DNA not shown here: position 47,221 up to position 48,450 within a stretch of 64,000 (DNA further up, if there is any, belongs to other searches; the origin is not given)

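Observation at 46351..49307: Triplicated protein family with a Ser-type flavinylation motif and a two-module architecture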

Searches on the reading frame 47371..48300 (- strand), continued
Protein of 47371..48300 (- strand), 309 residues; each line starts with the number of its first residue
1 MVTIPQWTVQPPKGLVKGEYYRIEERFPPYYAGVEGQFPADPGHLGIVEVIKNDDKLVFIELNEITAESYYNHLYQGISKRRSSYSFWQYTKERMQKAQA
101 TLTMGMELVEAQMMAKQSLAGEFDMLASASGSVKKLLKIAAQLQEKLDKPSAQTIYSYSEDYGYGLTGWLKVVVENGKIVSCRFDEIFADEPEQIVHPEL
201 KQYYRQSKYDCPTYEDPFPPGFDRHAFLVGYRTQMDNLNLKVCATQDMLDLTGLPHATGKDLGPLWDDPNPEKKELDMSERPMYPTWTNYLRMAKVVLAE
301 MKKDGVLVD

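Call 26: find_encoding_contigs(protein=P0030, flank=10000, max_places=1)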
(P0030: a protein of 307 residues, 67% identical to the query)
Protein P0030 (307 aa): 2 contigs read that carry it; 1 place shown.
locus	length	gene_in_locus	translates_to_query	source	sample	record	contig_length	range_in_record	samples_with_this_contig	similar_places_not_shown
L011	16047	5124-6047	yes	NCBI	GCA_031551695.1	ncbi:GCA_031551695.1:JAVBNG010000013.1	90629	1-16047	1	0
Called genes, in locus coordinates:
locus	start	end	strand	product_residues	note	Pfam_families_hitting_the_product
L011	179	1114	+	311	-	PF19300:BPD_transp_1_N, PF00528:BPD_transp_1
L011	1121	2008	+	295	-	PF12911:OppC_N, PF00528:BPD_transp_1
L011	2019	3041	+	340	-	PF00005:ABC_tran, PF13304:AAA_21 (faint), PF08352:oligo_HPY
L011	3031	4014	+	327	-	PF00005:ABC_tran, PF08352:oligo_HPY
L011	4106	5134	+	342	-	-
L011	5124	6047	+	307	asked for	-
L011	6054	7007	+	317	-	PF02424:ApbE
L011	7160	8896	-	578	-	PF05524:PEP-utilisers_N, PF00391:PEP-utilizers, PF02896:PEP-utilizers_C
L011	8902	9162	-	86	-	PF00381:PTS-HPr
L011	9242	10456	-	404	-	PF01321:Creatinase_N, PF00557:Peptidase_M24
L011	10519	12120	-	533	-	PF03609:EII-Sor, PF03613:EIID-AGA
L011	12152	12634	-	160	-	PF03830:PTSIIB_sorb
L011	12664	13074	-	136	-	PF03610:EIIA-man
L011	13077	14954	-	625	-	PF05043:Mga (faint), PF08279:HTH_11 (weak), PF00874:PRD (weak)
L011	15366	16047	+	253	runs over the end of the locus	PF12724:Flavodoxin_5, PF12838:Fer4_7 (faint), PF14697:Fer4_21 (faint), PF00037:Fer4 (faint), PF12837:Fer4_6 (faint), PF13187:Fer4_9 (weak), PF13237:Fer4_10 (weak), PF13484:Fer4_16 (faint)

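Call 29: fold_search(model_id=the predicted structure, library=pdb)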
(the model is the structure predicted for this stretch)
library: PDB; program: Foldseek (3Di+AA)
matches with E <= 10: 739; with E <= 0.001: 0
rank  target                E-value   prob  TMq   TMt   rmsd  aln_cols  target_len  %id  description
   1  3o6u_C                2.0e-03  1.00  0.29  0.67   5.5       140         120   16  Crystal Structure of CPE2226 protein from Clostridium perfringens. Northeast Structural Genomics Consortium Target CpR (released 2010-08-11)
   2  9y9z_21               9.1e-02  0.12  0.14  0.17  16.2       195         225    8  Cryo-EM structure of conoid fiber from Toxoplasma gondii (24-nm repeat) (released 2025-12-03)
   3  9y9z_35               1.2e-01  0.09  0.13  0.17  15.6       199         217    8  Cryo-EM structure of conoid fiber from Toxoplasma gondii (24-nm repeat) (released 2025-12-03)
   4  6a97_A                2.2e-01  0.08  0.13  0.13  17.4       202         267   10  Crystal structure of MHC-like MILL2 (released 2018-12-05)
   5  4y2d_A                2.6e-01  0.08  0.12  0.15  15.2       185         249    9  Crystal structure of the mCD1d/7DW8-5/iNKTCR ternary complex (released 2015-05-27)
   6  4iho_A                3.7e-01  0.04  0.12  0.13  16.4       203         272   10  Crystal structure of H-2Db Y159F in complex with chimeric gp100 (released 2013-09-11)
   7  1agb_A                4.0e-01  0.06  0.13  0.14  14.2       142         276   10  ANTAGONIST HIV-1 GAG PEPTIDES INDUCE STRUCTURAL CHANGES IN HLA B8-HIV-1 GAG PEPTIDE (GGRKKYKL-3R MUTATION) (released 1997-06-16)
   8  9tjx_B                4.2e-01  0.08  0.12  0.18  14.2       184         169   10  Structure of factor VII Gla domain bound to EPCR (released 2026-03-25)
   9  1lqv_B                4.2e-01  0.07  0.11  0.17  14.0       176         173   10  Crystal structure of the Endothelial protein C receptor with phospholipid in the groove in complex with Gla domain of  (released 2002-06-19)
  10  7oks_A                4.4e-01  0.07  0.12  0.19  13.0       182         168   10  X-ray structure of soluble EPCR in P212121 space group (released 2022-04-27)
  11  3ch1_G                4.4e-01  0.06  0.12  0.13  15.7       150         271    7  Crystal structure of H-2Db in complex with chimeric gp100 (released 2009-03-31)
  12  7n4k_A                4.7e-01  0.07  0.13  0.14  15.5       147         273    5  6218 TCR in complex with H2-Db PA 224 (released 2022-07-20)
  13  8c44_C                5.0e-01  0.08  0.12  0.20  14.1       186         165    9  HB3VAR03 apo headstructure (PfEMP1 A) complexed with EPCR (released 2023-08-16)
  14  3o9w_A                5.3e-01  0.07  0.14  0.15  14.2       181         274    8  Recognition of a Glycolipid Antigen by the iNKT Cell TCR (released 2010-09-29)
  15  7oks_C                5.3e-01  0.06  0.12  0.18  13.6       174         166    9  X-ray structure of soluble EPCR in P212121 space group (released 2022-04-27)
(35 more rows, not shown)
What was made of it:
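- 47371..48300 (-): P2 (309 aa): tandem FMN_bind-like protein without a signal peptide. Module 1 carries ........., with candidate acceptor Ser130; the motif deviates by having Ser in place of Gly. Foldseek hit to 3O6U (call 29).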

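Call 32: find_related_loci(query=A2, collection=genome_contigs, flank=10000)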
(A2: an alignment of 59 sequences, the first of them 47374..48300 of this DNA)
Query A2 (309 aa) in genome_contigs; peptide patterns used: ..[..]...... (x = any residue, [..] = any of these).
171 stretches matched a pattern; 116 encode a relative of the query (tblastn E <= 1e-3); the best 80 are kept; 78 distinct loci.
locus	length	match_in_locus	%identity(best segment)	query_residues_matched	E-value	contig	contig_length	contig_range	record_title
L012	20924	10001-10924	94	1-308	0e+0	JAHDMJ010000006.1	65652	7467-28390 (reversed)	MAG: Clostridia bacterium isolate R1-B15.2 k141_40053, whole genome shotgun sequence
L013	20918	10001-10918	84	2-307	7e-180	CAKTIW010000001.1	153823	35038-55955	MAG: uncultured Oscillospiraceae bacterium isolate REFINED_METABAT215_TOP10_CONTIGS_1500_ASSEMBLY_K77_MERGED__Hadza_MoBi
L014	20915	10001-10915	79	5-307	2e-169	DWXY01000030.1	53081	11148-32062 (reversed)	MAG TPA_asm: Candidatus Oscillibacter pullicola isolate ChiBcolR2-4535 ChiBcolR2__C17930_L53081_SAMN08009986, whole geno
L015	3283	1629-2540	80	6-309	3e-177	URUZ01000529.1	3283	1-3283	uncultured Clostridium sp. isolate UMGS1373 genome assembly, contig: NODE_4732_length_3283_cov_3.872739, whole genome sh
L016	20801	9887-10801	77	5-307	2e-166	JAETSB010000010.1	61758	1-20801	MAG: Oscillospiraceae bacterium isolate S31_Bin2 scaffold_671, whole genome shotgun sequence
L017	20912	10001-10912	73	4-307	2e-159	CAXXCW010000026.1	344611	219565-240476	MAG: uncultured Sphaerochaeta sp. isolate 12eae6fc-2e1c-4f9a-baf8-f1695dc07ac7 genome assembly, contig: contig_26, whole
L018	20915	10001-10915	72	5-309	3e-151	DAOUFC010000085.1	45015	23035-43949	MAG TPA_asm: Flexilinea sp. isolate O2D_20 k93_2222535, whole genome shotgun sequence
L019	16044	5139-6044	67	6-307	2e-146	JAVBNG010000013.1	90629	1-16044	MAG: Oscillospiraceae bacterium isolate EPI_MAG_00073 c_000004166534, whole genome shotgun sequence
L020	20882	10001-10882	47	6-305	3e-90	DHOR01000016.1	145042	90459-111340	MAG TPA_asm: Hungatella sp. UBA5385 UBA5385_contig_315, whole genome shotgun sequence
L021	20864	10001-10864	45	6-301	5e-88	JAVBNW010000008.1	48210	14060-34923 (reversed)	MAG: Eubacteriales bacterium isolate EPI_MAG_00092 c_000009292877, whole genome shotgun sequence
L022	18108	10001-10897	46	6-307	3e-95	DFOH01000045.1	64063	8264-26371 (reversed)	MAG TPA_asm: Firmicutes bacterium UBA3546 UBA3546_contig_1808, whole genome shotgun sequence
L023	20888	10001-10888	45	2-303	4e-86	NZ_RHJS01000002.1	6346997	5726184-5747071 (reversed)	Schaedlerella arabinosiphila strain DSM 106076 000000F_quiver_pilon, whole genome shotgun sequence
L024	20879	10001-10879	45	6-304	6e-85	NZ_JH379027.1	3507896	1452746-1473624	Hungatella hathewayi WAL-18680 supercont1.1, whole genome shotgun sequence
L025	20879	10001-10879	44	6-304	2e-84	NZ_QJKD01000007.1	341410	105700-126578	Hungatella effluvii strain DSM 24995 Ga0244553_107, whole genome shotgun sequence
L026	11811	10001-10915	46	6-304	3e-77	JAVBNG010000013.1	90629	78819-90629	MAG: Oscillospiraceae bacterium isolate EPI_MAG_00073 c_000004166534, whole genome shotgun sequence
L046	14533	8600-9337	44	7-267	7e-65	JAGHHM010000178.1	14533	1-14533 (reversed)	MAG: Oscillospiraceae bacterium isolate MAG.31 k127_1371352, whole genome shotgun sequence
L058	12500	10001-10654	47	7-230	1e-59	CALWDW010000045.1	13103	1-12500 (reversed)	MAG: uncultured Christensenellaceae bacterium isolate E14__bin269 genome assembly, contig: E14__k127_5013843, whole geno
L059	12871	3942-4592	47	7-229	1e-59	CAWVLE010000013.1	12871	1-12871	MAG: uncultured Eubacteriales bacterium isolate metabat2_coassembly_bwa.389 MAG genome assembly, contig: k87_2613415, wh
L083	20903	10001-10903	31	6-309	9e-36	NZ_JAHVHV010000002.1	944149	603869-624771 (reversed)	Ferrimonas balearica strain DP5N7-5 DP5N7-5_ctg0002, whole genome shotgun sequence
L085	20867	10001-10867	31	6-304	3e-35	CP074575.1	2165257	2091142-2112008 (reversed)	Mycoplasmatota bacterium strain zrk6 chromosome, complete genome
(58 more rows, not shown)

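Call 40: search_protein_families(library=ncbifam, proteins=[L007:10961-11683:+, L007:11697-12620:+, L007:5777-7129:+, L026:2344-3267:+, L026:3277-4221:+, L026:4328-5938:+], max_evalue=0.00001)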
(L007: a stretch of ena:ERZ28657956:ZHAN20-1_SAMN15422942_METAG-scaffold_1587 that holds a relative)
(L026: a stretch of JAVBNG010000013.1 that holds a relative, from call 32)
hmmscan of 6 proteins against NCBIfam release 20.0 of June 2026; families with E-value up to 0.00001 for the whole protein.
L007:10961-11683:+ (240 aa): 0 families

L007:11697-12620:+ (307 aa): 12 families
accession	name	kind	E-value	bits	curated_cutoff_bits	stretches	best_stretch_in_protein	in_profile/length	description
NF005574.0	PRK07259.1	equivalog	3.3e-53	180.6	269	1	13-299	11-302/304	dihydroorotate dehydrogenase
TIGR01037.2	pyrD_sub1_fam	subfamily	8.7e-47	159.6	270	1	15-299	9-299/300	dihydroorotate dehydrogenase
NF041011.1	dihydoor_dh_Arch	equivalog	3.9e-25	88.5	330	1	15-299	7-287/289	dihydroorotate dehydrogenase PyrD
NF006183.0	PRK08318.1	equivalog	1.8e-20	73.1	335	1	85-301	90-321/422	NAD-dependent dihydropyrimidine dehydrogenase subunit PreA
NF002702.0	PRK02506.1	equivalog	1.3e-18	67.2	301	1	13-297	10-307/313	dihydroorotate oxidase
NF003645.0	PRK05286.1-2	equivalog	9.1e-12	44.5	366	1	73-299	113-354/359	quinone-dependent dihydroorotate dehydrogenase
NF003652.0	PRK05286.2-5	equivalog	4.4e-11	42.6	267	1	122-290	173-350/353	quinone-dependent dihydroorotate dehydrogenase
NF005741.0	PRK07565.1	subfamily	1.3e-10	40.9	303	1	95-300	102-307/335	dihydroorotate dehydrogenase-like protein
NF003650.0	PRK05286.2-3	equivalog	1.2e-09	37.5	477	1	127-302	204-391/393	quinone-dependent dihydroorotate dehydrogenase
TIGR01036.1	pyrD_sub2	equivalog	2.2e-09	36.6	200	1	123-297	167-352/356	dihydroorotate dehydrogenase (quinone)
NF003651.0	PRK05286.2-4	equivalog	2.1e-08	33.2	448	0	233-299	308-375/377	quinone-dependent dihydroorotate dehydrogenase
NF003648.0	PRK05286.2-1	equivalog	2e-07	30.2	433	1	126-300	175-356/360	quinone-dependent dihydroorotate dehydrogenase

L007:5777-7129:+ (450 aa): 0 families

L026:2344-3267:+ (307 aa): 0 families

L026:3277-4221:+ (314 aa): 11 families
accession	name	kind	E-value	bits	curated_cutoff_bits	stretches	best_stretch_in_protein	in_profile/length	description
NF005574.0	PRK07259.1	equivalog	4.2e-52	177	269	1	2-311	4-302/304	dihydroorotate dehydrogenase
TIGR01037.2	pyrD_sub1_fam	subfamily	2.5e-41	141.7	270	1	13-311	7-299/300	dihydroorotate dehydrogenase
NF041011.1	dihydoor_dh_Arch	equivalog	7.8e-25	87.5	330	1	13-311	5-287/289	dihydroorotate dehydrogenase PyrD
NF002702.0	PRK02506.1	equivalog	2.5e-17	63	301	1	6-310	3-308/313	dihydroorotate oxidase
NF006183.0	PRK08318.1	equivalog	1.8e-14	53.4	335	1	112-313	116-321/422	NAD-dependent dihydropyrimidine dehydrogenase subunit PreA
NF005741.0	PRK07565.1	subfamily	3.5e-11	42.8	303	1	10-311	7-306/335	dihydroorotate dehydrogenase-like protein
NF003645.0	PRK05286.1-2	equivalog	4e-08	32.5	366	1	153-312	188-355/359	quinone-dependent dihydroorotate dehydrogenase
NF003652.0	PRK05286.2-5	equivalog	1.5e-07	30.9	267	1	142-302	185-350/353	quinone-dependent dihydroorotate dehydrogenase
TIGR01036.1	pyrD_sub2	equivalog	1.5e-07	30.5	200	1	183-311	227-354/356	dihydroorotate dehydrogenase (quinone)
NF003649.0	PRK05286.2-2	equivalog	3.4e-06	26.3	505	1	59-309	104-347/351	quinone-dependent dihydroorotate dehydrogenase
NF003650.0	PRK05286.2-3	equivalog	3.7e-06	26.1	477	0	149-310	218-387/393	quinone-dependent dihydroorotate dehydrogenase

L026:4328-5938:+ (536 aa): 11 families
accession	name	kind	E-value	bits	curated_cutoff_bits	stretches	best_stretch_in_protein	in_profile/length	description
NF011942.0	PRK15413.1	equivalog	4.6e-62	210.3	594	1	59-525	24-501/512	glutathione ABC transporter substrate-binding protein GsiB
NF045468.1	Opp5A_nikA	equivalog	2.4e-56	191.2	600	1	54-518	9-470/488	nickel ABC transporter substrate-binding protein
NF045467.1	Opp4A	equivalog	5.8e-56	189.9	650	2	22-378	1-382/556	oligopeptide ABC transporter substrate-binding protein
NF043070.1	DppA_dipep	equivalog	5.5e-50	170.4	1005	1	61-530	27-529/535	dipeptide ABC transporter periplasmic-binding protein DppA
TIGR02294.1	nickel_nikA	equivalog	1.3e-44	152.6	393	1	62-509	5-475/501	nickel ABC transporter substrate-binding protein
NF011689.0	PRK15109.1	equivalog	2.2e-42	145.5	560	1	61-520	32-523/547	ABC transporter substrate-binding protein SapA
NF047575.1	opine_bind_CntA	exception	8.5e-29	100.5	800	1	54-506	28-504/535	staphylopine-dependent metal ABC transporter substrate-binding lipoprotein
TIGR04028.1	SBP_KPN_01854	hypoth_equivalog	1.7e-26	92.9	468.5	1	91-521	28-494/509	TIGR04028 family ABC transporter substrate-binding protein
NF011684.0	PRK15104.1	equivalog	5.6e-24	84.8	947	1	43-514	20-517/543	oligopeptide ABC transporter substrate-binding protein OppA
NF010149.0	PRK13626.1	equivalog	7.5e-18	64.5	476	1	90-261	147-312/552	HTH-type transcriptional regulator SgrR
NF007287.0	PRK09755.1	equivalog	1.6e-16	60.3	1098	2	300-532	293-527/535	ABC transporter substrate-binding protein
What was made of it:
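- Closest known: Dihydroorotate dehydrogenase B. Different: The PyrD-like partner scores below the DHOD equivalog cut-off (181 against 269 bits, call 40).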

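Call 41: find_encoding_contigs(protein=P0036, flank=10000, max_places=1)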
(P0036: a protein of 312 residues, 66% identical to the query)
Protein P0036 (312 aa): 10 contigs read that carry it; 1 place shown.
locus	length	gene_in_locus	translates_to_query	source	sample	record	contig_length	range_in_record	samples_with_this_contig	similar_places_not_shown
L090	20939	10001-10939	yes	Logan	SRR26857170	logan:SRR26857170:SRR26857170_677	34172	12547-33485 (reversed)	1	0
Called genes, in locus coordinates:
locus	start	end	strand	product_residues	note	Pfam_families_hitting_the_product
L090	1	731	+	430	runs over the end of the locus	PF04326:SLFN_AlbA_2, PF13749:HATPase_c_4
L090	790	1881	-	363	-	PF00160:Pro_isomerase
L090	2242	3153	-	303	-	PF00126:HTH_1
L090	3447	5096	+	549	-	PF00496:SBP_bac_5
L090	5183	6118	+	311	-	PF19300:BPD_transp_1_N, PF00528:BPD_transp_1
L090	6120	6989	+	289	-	PF12911:OppC_N, PF00528:BPD_transp_1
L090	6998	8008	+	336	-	PF00005:ABC_tran, PF08352:oligo_HPY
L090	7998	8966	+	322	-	PF00005:ABC_tran, PF13166:AAA_13 (faint), PF08352:oligo_HPY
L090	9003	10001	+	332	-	-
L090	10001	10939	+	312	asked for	-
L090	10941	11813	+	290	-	-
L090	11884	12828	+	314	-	PF02424:ApbE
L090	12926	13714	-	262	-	PF12838:Fer4_7 (faint), PF13534:Fer4_17 (faint), PF14697:Fer4_21 (faint), PF00037:Fer4, PF12797:Fer4_2 (faint), PF12800:Fer4_4 (faint), PF13187:Fer4_9 (weak), PF13237:Fer4_10 (weak), +3 more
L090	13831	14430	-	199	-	PF01965:DJ-1_PfpI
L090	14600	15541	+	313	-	-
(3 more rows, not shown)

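Call 42: find_encoding_contigs(protein=P0028, flank=10000, max_places=1)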
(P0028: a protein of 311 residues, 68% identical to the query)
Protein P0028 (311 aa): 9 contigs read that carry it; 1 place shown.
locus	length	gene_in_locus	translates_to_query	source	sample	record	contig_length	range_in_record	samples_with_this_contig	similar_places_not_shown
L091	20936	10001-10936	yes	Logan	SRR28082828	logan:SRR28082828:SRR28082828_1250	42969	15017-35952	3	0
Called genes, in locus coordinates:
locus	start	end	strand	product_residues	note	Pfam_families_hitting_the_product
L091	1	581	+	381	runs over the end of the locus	PF04055:Radical_SAM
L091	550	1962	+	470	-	PF01008:IF-2B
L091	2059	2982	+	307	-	PF00126:HTH_1, PF03466:LysR_substrate (weak)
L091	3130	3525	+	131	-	PF02566:OsmC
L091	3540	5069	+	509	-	PF00496:SBP_bac_5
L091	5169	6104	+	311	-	PF19300:BPD_transp_1_N, PF00528:BPD_transp_1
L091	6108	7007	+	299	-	PF12911:OppC_N, PF00528:BPD_transp_1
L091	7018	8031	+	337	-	PF00005:ABC_tran, PF13304:AAA_21 (weak), PF08352:oligo_HPY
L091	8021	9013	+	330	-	PF00005:ABC_tran, PF08352:oligo_HPY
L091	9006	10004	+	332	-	-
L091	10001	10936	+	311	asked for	-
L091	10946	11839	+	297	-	-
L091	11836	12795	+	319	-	PF02424:ApbE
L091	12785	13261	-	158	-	PF02566:OsmC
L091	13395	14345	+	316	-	PF00892:EamA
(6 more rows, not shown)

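Call 43: find_encoding_contigs(protein=P0022, flank=10000, max_places=1)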
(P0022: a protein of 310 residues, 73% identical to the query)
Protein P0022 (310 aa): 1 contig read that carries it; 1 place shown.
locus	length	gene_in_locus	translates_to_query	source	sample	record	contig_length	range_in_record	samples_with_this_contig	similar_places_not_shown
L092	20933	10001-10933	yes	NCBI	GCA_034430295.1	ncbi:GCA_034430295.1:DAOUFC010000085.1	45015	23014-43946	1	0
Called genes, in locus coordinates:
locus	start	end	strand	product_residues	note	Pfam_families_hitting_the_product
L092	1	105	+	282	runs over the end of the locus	PF01116:F_bP_aldolase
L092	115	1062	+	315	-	PF00294:PfkB, PF08543:Phos_pyr_kin, PF01256:Carb_kinase (faint)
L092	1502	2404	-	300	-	PF00126:HTH_1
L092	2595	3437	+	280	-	-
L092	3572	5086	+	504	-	PF00496:SBP_bac_5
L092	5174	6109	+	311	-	PF19300:BPD_transp_1_N, PF00528:BPD_transp_1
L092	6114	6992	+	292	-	PF12911:OppC_N, PF00528:BPD_transp_1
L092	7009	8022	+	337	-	PF00005:ABC_tran, PF13304:AAA_21 (weak), PF08352:oligo_HPY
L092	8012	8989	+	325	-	PF00005:ABC_tran, PF08352:oligo_HPY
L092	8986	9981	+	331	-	-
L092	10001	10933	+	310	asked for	-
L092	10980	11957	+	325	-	PF02424:ApbE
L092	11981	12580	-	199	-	PF01467:CTP_transf_like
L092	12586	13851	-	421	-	PF01018:GTP1_OBG, PF01926:MMR_HSR1, PF02421:FeoB_N, PF09269:DUF1967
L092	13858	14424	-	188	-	PF03602:Cons_hypoth95, PF05175:MTS (weak)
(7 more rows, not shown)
